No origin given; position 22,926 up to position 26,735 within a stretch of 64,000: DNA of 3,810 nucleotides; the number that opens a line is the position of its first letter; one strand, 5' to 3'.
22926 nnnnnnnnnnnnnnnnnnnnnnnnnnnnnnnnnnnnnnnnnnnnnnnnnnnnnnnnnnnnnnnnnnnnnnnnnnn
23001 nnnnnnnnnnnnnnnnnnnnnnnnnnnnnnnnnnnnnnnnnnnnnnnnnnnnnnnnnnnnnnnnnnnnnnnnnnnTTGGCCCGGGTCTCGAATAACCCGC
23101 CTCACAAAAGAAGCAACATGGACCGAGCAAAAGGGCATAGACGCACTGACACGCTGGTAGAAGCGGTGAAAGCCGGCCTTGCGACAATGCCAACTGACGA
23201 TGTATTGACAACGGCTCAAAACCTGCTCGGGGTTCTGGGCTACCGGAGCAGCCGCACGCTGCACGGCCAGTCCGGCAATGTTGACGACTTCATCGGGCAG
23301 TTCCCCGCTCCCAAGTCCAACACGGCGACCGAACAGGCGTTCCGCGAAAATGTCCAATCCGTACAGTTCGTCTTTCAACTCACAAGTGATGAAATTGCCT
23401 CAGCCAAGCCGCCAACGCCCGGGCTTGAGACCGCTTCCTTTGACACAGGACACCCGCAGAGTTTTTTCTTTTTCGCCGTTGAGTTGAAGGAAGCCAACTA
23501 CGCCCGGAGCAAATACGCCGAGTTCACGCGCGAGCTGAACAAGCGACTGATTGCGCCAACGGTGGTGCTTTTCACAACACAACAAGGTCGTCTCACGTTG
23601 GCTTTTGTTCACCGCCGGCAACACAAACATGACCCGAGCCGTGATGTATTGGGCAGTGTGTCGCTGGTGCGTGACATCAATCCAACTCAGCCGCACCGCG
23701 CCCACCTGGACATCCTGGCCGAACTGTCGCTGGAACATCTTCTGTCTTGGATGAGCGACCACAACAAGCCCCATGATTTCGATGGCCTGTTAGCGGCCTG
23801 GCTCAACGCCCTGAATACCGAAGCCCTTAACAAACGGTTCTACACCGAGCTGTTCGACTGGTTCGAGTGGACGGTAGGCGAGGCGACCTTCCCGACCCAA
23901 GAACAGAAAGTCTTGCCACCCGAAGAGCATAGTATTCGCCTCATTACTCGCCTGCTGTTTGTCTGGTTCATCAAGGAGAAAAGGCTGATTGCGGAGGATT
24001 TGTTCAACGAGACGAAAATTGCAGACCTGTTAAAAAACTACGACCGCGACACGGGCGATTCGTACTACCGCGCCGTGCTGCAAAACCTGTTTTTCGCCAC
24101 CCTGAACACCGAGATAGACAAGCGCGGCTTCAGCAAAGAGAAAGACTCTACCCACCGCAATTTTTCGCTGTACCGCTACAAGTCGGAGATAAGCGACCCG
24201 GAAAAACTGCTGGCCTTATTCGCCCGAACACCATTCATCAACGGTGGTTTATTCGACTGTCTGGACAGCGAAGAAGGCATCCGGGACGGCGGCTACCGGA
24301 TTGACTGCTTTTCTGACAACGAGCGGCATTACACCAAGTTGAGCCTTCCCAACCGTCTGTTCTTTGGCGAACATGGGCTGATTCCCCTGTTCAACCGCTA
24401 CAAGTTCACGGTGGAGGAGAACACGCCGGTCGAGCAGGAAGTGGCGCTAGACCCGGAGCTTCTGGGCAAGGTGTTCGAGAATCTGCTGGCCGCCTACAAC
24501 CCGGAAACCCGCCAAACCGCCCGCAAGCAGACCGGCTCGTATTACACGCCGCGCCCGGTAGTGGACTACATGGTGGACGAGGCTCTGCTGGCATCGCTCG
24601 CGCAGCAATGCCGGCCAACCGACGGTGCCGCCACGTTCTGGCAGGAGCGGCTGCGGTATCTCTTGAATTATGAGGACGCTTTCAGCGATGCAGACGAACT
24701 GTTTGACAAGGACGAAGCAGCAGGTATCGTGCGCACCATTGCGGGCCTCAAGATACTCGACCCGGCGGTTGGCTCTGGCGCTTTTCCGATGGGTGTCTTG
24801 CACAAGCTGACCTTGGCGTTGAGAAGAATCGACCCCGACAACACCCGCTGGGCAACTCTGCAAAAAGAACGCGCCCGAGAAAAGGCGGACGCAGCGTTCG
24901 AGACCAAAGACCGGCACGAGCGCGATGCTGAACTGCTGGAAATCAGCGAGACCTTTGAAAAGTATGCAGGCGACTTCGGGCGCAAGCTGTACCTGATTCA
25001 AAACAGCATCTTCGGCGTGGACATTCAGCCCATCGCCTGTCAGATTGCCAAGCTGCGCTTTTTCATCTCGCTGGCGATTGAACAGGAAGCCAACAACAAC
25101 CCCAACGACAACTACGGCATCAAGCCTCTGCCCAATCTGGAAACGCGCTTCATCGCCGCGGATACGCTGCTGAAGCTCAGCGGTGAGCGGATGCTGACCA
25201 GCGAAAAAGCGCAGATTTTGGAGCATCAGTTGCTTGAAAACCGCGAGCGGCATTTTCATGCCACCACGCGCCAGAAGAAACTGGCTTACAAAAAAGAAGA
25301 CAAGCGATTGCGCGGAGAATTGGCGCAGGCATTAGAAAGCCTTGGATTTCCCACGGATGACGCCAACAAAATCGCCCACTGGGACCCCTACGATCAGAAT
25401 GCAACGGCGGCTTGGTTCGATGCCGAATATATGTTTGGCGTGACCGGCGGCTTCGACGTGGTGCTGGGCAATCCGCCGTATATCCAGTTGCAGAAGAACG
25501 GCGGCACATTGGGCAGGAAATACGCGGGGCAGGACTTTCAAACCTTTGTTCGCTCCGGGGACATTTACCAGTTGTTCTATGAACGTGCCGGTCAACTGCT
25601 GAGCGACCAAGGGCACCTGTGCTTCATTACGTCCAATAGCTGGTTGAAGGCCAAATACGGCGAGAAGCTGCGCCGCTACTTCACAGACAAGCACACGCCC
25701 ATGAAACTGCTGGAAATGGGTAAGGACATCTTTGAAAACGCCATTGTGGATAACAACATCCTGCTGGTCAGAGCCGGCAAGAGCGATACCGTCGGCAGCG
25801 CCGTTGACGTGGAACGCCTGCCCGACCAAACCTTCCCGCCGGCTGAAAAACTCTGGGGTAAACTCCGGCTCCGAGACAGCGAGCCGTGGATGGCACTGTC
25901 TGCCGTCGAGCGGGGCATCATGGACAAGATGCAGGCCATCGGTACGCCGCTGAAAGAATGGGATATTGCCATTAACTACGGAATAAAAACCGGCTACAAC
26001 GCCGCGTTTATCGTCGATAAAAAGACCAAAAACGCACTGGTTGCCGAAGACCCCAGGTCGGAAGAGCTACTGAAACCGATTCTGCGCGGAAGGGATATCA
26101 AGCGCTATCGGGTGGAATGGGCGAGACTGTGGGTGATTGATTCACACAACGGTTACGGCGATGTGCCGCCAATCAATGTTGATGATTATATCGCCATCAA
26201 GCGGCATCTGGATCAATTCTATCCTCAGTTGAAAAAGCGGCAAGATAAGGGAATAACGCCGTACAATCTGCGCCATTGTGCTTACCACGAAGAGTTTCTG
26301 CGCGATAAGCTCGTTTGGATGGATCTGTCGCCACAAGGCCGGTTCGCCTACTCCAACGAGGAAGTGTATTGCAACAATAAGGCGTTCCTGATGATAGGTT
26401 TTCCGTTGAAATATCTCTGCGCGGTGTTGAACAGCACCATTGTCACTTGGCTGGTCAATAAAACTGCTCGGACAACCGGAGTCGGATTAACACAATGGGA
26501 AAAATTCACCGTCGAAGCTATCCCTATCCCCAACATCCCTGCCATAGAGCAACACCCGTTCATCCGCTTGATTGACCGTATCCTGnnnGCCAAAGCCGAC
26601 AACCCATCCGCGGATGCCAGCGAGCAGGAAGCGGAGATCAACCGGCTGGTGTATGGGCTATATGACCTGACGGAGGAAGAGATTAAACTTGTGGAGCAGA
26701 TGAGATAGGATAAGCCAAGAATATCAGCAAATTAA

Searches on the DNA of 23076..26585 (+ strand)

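Call 38: search_rna_families(sources=[L017, L031, L028, L030, L014], threshold=gathering)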
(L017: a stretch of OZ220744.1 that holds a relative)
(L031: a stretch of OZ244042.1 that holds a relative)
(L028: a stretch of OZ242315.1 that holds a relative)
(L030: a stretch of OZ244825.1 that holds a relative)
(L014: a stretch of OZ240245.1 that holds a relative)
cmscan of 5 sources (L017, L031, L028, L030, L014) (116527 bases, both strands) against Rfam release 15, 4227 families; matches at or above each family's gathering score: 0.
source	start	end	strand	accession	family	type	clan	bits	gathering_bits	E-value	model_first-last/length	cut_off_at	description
